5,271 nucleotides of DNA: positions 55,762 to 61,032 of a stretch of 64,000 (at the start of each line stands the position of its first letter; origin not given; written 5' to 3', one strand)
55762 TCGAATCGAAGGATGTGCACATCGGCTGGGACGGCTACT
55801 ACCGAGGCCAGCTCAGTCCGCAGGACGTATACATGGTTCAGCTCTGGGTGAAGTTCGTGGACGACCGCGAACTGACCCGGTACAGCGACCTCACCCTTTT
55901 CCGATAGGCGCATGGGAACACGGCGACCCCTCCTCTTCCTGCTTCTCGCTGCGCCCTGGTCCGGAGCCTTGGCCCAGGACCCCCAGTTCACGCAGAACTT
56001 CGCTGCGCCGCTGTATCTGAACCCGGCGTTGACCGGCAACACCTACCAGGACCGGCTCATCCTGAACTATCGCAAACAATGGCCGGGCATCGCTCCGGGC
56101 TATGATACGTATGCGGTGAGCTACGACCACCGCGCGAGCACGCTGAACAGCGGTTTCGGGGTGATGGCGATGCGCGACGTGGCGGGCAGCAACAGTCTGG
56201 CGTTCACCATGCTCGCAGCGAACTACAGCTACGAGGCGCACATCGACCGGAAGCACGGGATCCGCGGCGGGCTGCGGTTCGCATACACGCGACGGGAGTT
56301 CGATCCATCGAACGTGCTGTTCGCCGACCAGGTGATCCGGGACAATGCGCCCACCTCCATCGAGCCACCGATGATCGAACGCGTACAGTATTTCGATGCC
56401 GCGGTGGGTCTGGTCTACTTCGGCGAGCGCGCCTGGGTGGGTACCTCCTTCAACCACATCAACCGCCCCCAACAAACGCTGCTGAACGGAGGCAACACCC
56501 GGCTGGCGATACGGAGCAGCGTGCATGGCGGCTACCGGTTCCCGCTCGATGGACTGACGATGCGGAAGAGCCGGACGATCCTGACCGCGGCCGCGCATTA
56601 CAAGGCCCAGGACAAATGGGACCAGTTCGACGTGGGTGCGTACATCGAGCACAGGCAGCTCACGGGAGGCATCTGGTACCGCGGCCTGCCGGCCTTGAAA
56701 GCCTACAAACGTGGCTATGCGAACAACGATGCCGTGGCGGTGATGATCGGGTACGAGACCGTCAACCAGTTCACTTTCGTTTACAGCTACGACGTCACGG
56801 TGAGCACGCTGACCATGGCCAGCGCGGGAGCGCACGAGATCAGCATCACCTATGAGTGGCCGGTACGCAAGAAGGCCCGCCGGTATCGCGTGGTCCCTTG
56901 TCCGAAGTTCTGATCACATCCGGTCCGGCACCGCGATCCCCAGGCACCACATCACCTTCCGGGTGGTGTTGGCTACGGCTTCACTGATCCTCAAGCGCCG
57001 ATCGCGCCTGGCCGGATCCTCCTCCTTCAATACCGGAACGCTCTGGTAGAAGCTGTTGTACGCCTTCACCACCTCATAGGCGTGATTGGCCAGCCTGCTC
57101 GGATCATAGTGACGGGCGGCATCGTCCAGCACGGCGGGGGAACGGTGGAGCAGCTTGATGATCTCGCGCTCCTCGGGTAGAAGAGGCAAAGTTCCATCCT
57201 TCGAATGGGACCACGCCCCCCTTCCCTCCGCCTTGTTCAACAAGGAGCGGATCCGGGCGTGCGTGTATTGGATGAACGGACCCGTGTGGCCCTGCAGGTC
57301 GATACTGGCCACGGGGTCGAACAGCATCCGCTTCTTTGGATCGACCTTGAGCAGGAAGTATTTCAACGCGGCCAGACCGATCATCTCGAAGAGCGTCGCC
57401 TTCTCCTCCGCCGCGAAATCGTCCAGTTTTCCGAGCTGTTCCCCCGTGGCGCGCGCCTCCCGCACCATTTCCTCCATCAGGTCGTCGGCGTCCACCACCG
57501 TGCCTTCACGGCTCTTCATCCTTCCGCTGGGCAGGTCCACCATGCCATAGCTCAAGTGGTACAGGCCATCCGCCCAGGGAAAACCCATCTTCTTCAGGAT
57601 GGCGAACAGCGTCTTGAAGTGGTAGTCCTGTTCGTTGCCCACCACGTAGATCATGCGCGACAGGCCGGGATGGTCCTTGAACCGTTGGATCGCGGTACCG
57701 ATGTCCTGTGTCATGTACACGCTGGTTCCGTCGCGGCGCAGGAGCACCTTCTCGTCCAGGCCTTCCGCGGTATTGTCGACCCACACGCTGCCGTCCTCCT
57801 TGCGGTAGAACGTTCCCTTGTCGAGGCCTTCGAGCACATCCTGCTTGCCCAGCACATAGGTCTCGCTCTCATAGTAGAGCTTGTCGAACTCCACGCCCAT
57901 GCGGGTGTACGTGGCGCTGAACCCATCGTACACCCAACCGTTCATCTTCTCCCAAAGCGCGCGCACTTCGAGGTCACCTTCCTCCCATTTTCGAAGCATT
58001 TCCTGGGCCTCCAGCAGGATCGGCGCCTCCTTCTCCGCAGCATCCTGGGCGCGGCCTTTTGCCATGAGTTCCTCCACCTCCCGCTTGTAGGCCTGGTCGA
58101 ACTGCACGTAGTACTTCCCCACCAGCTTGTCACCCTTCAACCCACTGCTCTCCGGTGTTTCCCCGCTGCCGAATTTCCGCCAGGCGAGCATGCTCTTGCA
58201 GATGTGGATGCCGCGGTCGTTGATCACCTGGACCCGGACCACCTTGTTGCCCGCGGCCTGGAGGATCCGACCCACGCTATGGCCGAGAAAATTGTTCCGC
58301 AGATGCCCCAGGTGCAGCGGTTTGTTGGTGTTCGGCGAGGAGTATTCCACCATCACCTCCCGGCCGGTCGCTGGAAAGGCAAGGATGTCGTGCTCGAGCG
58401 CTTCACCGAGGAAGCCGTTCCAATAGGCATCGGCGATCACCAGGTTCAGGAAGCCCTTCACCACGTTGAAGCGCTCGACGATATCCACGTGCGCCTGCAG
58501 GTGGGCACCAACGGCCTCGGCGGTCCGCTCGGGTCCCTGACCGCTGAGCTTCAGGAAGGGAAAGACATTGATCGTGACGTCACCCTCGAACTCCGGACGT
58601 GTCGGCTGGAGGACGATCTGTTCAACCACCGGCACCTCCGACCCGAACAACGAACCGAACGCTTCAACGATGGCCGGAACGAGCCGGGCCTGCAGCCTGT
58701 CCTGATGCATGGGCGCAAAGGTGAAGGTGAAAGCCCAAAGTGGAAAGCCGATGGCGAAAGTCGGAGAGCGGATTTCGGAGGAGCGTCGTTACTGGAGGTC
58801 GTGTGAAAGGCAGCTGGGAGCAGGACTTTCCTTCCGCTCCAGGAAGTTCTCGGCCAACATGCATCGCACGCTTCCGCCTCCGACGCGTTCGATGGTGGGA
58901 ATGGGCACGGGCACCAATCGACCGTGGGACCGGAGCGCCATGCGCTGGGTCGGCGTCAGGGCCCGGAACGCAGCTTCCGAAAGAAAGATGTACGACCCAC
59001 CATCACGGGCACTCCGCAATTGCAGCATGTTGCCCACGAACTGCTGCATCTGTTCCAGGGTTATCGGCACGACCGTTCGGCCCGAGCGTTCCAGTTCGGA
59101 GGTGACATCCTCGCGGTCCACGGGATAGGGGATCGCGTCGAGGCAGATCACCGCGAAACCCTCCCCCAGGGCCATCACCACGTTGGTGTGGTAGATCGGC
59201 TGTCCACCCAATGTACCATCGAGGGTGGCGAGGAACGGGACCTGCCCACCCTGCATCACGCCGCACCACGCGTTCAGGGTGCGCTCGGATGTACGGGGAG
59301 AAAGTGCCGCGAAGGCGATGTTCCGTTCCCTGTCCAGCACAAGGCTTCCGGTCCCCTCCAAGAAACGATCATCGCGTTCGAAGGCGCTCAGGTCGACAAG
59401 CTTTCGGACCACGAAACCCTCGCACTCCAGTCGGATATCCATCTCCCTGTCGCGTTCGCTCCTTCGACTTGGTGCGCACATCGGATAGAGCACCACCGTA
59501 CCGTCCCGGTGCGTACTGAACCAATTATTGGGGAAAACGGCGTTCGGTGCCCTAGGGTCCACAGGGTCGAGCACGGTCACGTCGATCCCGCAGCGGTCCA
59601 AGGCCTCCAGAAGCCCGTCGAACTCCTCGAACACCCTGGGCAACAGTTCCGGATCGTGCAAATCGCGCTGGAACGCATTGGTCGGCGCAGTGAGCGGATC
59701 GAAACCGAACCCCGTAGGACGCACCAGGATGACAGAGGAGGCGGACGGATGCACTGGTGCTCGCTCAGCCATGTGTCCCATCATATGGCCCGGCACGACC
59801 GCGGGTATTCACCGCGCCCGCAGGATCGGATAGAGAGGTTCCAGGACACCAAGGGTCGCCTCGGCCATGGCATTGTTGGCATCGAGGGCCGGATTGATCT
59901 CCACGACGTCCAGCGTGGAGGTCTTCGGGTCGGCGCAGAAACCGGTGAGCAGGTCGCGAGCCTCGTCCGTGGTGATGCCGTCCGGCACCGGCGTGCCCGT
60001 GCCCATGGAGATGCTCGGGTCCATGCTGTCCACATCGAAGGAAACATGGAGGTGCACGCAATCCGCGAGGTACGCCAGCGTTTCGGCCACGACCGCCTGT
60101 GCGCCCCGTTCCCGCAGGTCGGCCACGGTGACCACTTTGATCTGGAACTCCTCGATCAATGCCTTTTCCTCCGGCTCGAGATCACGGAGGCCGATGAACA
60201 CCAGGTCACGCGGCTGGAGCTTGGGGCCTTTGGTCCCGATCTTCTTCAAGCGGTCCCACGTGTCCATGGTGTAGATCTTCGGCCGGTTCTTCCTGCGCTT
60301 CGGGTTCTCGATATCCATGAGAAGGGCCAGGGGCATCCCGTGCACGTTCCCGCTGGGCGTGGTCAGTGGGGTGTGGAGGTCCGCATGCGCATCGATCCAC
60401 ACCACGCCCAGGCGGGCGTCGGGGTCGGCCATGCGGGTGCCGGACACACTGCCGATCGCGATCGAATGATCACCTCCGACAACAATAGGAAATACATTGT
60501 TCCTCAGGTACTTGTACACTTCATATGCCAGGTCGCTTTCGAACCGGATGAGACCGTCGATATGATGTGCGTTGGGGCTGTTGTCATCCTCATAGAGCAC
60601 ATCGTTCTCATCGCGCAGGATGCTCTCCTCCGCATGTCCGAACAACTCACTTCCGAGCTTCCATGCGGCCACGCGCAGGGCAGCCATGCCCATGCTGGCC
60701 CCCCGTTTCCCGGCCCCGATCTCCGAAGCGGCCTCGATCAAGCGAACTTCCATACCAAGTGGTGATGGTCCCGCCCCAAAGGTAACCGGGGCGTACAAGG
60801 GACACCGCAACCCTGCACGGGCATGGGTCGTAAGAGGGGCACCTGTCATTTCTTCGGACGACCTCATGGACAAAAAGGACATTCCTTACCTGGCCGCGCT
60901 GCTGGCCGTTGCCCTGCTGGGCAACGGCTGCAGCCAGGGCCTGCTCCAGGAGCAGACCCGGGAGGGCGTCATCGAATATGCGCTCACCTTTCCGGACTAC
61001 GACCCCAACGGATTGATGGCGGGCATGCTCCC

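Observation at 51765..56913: SprB-like giant adhesin with type-B gliding C-terminal domain, paired with its PorP/SprF partner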

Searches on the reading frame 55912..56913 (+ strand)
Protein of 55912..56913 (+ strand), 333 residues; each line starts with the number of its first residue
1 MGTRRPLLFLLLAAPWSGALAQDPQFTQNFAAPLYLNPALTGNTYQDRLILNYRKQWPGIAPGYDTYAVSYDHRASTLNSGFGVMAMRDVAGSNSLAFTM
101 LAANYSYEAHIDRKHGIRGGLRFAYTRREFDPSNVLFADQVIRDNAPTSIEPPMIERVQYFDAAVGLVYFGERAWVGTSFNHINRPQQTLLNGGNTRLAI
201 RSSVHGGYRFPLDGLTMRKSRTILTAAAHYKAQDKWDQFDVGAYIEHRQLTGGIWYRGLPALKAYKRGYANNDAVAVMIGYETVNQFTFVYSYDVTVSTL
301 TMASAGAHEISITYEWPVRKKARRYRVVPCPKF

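Call 6: search_protein_families(library=pfam, proteins=[window:55912-56910:+], max_evalue=0.01)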
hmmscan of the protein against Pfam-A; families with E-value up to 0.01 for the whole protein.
window:55912-56910:+ (333 aa): 1 family
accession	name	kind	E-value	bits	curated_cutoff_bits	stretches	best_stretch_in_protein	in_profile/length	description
PF11751.14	PorP_SprF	-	5.7e-55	187.2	22.3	1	21-314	4-273/273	Type IX secretion system membrane protein PorP/SprF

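Call 7: search_protein_families(library=ncbifam, proteins=[window:55912-56910:+], max_evalue=0.01)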
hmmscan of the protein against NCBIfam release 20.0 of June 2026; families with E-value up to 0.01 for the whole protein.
window:55912-56910:+ (333 aa): 1 family
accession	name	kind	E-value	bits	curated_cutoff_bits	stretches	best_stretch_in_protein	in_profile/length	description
TIGR03519.1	T9SS_PorP_fam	subfamily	3.5e-65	220.3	90.55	1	8-315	6-291/292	PorP/SprF family type IX secretion system membrane protein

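Call 32: search_solved_structures(query=window:55912-56910:+, max_evalue=1)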
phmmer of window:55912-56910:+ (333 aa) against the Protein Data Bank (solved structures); distinct sequences matched with E-value up to 1: 1.
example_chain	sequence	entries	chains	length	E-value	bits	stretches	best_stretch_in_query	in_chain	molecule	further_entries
1l3p_A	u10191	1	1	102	0.25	14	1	222-283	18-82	POLLEN ALLERGEN Phl p 5b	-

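Call 55: search_protein_representatives(protein=window:55912-56910:+)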
Query: 333 residues. Proteins with E-value up to 0.001 (for the whole library): 6903; up to 1e-10: 2656; up to 1e-30: 530. The best 150 are listed.
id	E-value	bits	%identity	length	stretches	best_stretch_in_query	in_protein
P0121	1.8e-129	448.3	58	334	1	8-333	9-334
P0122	7.3e-90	318.1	49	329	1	18-333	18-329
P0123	7.5e-82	291.8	41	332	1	6-333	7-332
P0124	9.2e-82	291.5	61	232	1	18-232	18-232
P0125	6.4e-80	285.5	44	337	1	20-333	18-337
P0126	1.9e-79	283.9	41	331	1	8-333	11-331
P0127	6.1e-78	279.0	42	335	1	12-333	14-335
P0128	4.7e-76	272.8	43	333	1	12-333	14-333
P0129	1.5e-75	271.1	45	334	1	19-333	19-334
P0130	7.9e-75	268.7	41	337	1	11-333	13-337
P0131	1.6e-74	267.7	42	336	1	8-333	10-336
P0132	4.4e-74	266.3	42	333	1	19-333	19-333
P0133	1.5e-73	264.6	42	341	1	15-333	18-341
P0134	4.9e-73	262.8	42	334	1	15-332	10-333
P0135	1.0e-72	261.8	42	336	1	14-333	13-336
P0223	7.3e-54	199.8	38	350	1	9-316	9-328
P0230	3.9e-53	197.4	35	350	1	7-333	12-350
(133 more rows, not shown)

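Call 57: find_encoding_contigs(protein=window:55912-56913:+, flank=3000, max_places=3)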
Protein window:55912-56913:+ (333 aa): 2 contigs read that carry it; 2 places shown.
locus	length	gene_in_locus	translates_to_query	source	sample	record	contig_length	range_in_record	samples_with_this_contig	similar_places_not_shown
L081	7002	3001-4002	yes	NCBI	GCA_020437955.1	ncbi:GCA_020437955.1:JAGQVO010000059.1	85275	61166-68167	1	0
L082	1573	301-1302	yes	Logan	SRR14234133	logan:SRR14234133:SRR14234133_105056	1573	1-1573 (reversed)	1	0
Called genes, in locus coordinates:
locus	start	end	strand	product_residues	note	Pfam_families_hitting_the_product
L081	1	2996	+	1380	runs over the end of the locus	PF13573:SprB, PF18911:PKD_4, PF00801:PKD (weak), PF18911:PKD_4, PF00801:PKD, PF13585:CHU_C (weak)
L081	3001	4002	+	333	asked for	PF11751:PorP_SprF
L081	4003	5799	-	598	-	PF00750:tRNA-synt_1d, PF05746:DALR_1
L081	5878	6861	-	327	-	PF19420:DDAH_eukar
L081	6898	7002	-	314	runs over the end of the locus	PF00491:Arginase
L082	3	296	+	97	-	?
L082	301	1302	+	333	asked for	PF11751:PorP_SprF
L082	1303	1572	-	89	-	?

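Call 68: find_encoding_contigs(protein=P0230, flank=5000, max_places=2)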
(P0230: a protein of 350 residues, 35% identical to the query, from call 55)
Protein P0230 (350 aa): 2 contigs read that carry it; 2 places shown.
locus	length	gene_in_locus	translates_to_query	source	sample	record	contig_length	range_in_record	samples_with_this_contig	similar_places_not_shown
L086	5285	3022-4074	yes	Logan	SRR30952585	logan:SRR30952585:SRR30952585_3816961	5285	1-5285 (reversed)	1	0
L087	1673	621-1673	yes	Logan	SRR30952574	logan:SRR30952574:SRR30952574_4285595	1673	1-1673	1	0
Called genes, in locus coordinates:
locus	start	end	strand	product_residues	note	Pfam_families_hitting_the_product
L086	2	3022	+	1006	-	?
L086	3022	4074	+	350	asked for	PF11751:PorP_SprF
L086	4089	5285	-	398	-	?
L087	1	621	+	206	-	?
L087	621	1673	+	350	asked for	PF11751:PorP_SprF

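Call 69: find_encoding_contigs(protein=P0223, flank=5000, max_places=2)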
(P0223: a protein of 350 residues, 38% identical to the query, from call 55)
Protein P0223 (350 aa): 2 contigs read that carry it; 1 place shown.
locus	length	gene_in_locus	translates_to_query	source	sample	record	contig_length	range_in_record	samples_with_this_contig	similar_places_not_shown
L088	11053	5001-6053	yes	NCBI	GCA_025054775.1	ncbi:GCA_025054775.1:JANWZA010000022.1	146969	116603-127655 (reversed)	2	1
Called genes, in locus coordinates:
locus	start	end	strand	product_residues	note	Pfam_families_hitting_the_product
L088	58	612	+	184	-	PF01555:N6_N4_Mtase (weak)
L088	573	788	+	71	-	-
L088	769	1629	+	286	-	-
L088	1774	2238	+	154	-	PF18347:DUF5606, PF21186:DUF6852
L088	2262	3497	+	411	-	PF00675:Peptidase_M16, PF05193:Peptidase_M16_C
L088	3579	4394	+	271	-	PF00226:DnaJ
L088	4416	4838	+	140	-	-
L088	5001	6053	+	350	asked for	PF11751:PorP_SprF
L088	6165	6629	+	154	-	PF11680:DUF3276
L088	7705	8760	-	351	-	PF16819:DUF5074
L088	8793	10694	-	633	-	PF07715:Plug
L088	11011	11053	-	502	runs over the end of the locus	PF01464:SLT, PF01476:LysM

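Call 83: predict_structure(alignment_id=A4)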
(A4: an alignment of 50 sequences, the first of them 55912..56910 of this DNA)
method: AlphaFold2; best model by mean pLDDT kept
length: 333 residues; sequences in the alignment: 50
mean_pLDDT: 84.3   pTM: 0.82
mean pLDDT of the five models: 84.3, 84.2, 83.5, 83.4, 81.1
residues with pLDDT >= 90: 190; 70-90: 77; 50-70: 49; < 50: 17
segments of 3 or more residues with pLDDT < 50: 1-4, 13-21
pLDDT, mean of each block of 10 residues (from residue 1): 47 40 74 94 94 87 88 94 96 82 98 95 95 68 62 74 98 97 90 83 96 92 96 89 95 90 60 86 92 84 83 89 75 72
secondary structure, 60 per line:
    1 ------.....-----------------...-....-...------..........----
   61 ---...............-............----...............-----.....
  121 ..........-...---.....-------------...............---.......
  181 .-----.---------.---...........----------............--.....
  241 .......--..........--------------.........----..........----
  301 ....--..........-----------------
elements in order: H7-11 H33-36 E47-56 E64-75 E80-91 E96-110 E116-130 H138-142 E156-170 E174-181 E201-211 E222-233 E236-247 E250-259 E274-282 E287-296 H301-304 E307-316

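Call 85: fold_search(model_id=the predicted structure, library=pdb)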
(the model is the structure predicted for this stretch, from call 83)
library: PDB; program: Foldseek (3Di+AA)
matches with E <= 10: 1022; with E <= 0.001: 196
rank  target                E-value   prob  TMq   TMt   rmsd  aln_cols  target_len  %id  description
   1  2r88_A                1.2e-08  1.00  0.51  0.48   9.1       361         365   12  Crystal structure of the long-chain fatty acid transporter FadL mutant delta S3 kink (released 2008-09-23)
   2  3pgr                  1.4e-08  1.00  0.52  0.47   9.5       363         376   12  Asp348Arg mutant of EcFadL (released 2011-05-25)
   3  2r89_A                4.4e-08  1.00  0.54  0.50   8.9       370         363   12  Crystal structure of the long-chain fatty acid transporter FadL mutant delta N3 (released 2008-09-23)
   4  3pgs_A                4.6e-08  1.00  0.46  0.38  10.8       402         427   11  Phe3Gly mutant of EcFadL (released 2011-05-25)
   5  3bs0_A                1.7e-07  1.00  0.50  0.41  10.4       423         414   12  Crystal structure of the P. putida toluene transporter TodX (released 2008-06-10)
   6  3pgs_B                1.7e-07  1.00  0.44  0.36  11.5       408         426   10  Phe3Gly mutant of EcFadL (released 2011-05-25)
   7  8gl6_F                2.7e-07  1.00  0.61  0.56   5.8       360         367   12  The Type 9 Secretion System in vitro assembled, RemA-CTD substrate bound complex (released 2024-01-31)
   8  2r8a_A                4.6e-07  1.00  0.53  0.50   8.8       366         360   12  Crystal structure of the long-chain fatty acid transporter FadL mutant delta N8 (released 2008-09-23)
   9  1t1l_A                5.7e-07  1.00  0.48  0.40  11.2       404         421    9  Crystal structure of the long-chain fatty acid transporter FadL (released 2004-06-15)
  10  6z34                  7.2e-07  1.00  0.48  0.43  10.4       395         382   12  CymD monoaromatic hydrocarbon channel (released 2020-11-04)
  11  6h3i_F                1.2e-06  1.00  0.59  0.57   6.1       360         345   12  Structural snapshots of the Type 9 protein translocon (released 2018-11-07)
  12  6fsu_B                1.5e-06  1.00  0.40  0.36  11.2       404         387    7  Crystal structure of E.coli BamA beta-barrel with a C-terminal extension (released 2018-11-14)
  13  6qgx_A                1.7e-06  1.00  0.39  0.36  12.3       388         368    7  Crystal structure of E.coli BamA beta-barrel in complex with nanobody F7 (released 2019-06-26)
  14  6z38                  1.9e-06  1.00  0.46  0.39  10.6       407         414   12  TodX deltaS2S3 mutant monoaromatic hydrocarbon channel (released 2020-11-04)
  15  2iwv_A                2.0e-06  1.00  0.52  0.61   5.7       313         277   10  Structure of the monomeric outer membrane porin OmpG in the open and closed conformation (released 2006-08-14)
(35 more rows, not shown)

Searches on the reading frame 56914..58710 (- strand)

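Call 9: search_protein_families(library=pfam, proteins=[window:56914-58710:-], max_evalue=0.001)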
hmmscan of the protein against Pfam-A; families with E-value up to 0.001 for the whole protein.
window:56914-58710:- (598 aa): 3 families
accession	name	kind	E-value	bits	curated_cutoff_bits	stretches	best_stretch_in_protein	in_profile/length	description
PF00750.26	tRNA-synt_1d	-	4.4e-45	154.6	23.3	1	117-455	20-338/349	tRNA synthetases class I (R), catalytic domain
PF05746.21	DALR_1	-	2e-27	96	22.3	1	480-598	1-117/117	DALR anticodon binding domain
PF03485.21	Arg_tRNA_synt_N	-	7.7e-05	23.7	21.5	1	18-91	15-84/85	Arginyl tRNA synthetase N terminal domain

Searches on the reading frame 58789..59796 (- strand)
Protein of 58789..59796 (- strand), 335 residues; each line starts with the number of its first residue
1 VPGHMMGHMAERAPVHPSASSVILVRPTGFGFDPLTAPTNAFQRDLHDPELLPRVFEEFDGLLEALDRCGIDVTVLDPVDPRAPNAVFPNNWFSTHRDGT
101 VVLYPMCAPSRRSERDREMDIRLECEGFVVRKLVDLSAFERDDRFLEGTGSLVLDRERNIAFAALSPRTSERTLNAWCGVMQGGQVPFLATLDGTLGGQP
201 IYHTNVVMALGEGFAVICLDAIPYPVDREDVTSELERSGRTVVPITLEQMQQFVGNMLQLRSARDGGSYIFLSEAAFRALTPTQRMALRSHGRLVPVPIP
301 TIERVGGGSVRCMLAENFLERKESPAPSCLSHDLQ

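Call 9: search_protein_families(library=pfam, proteins=[window:58789-59796:-], max_evalue=0.001)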
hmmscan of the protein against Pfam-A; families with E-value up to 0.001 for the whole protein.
window:58789-59796:- (335 aa): 1 family
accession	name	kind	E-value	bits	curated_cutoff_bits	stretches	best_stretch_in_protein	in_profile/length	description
PF19420.4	DDAH_eukar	-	6.4e-87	291.9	23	1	30-318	1-291/291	N,N dimethylarginine dimethylhydrolase, eukaryotic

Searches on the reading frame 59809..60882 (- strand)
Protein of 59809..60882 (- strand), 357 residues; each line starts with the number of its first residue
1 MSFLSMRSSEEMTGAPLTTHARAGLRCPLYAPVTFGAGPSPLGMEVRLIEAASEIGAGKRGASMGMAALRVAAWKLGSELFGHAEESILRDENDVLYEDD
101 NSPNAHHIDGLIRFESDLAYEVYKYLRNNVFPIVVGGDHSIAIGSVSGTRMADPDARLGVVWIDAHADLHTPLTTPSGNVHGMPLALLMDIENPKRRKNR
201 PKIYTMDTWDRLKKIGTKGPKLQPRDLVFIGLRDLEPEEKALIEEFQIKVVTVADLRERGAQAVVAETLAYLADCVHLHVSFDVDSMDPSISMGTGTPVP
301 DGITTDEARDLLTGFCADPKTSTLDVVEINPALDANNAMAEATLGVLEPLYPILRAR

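Call 9: search_protein_families(library=pfam, proteins=[window:59809-60882:-], max_evalue=0.001)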
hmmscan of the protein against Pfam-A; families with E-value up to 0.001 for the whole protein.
window:59809-60882:- (357 aa): 1 family
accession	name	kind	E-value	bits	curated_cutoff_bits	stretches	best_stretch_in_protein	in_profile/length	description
PF00491.26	Arginase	-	9.9e-59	199.5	22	1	46-343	3-270/280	Arginase family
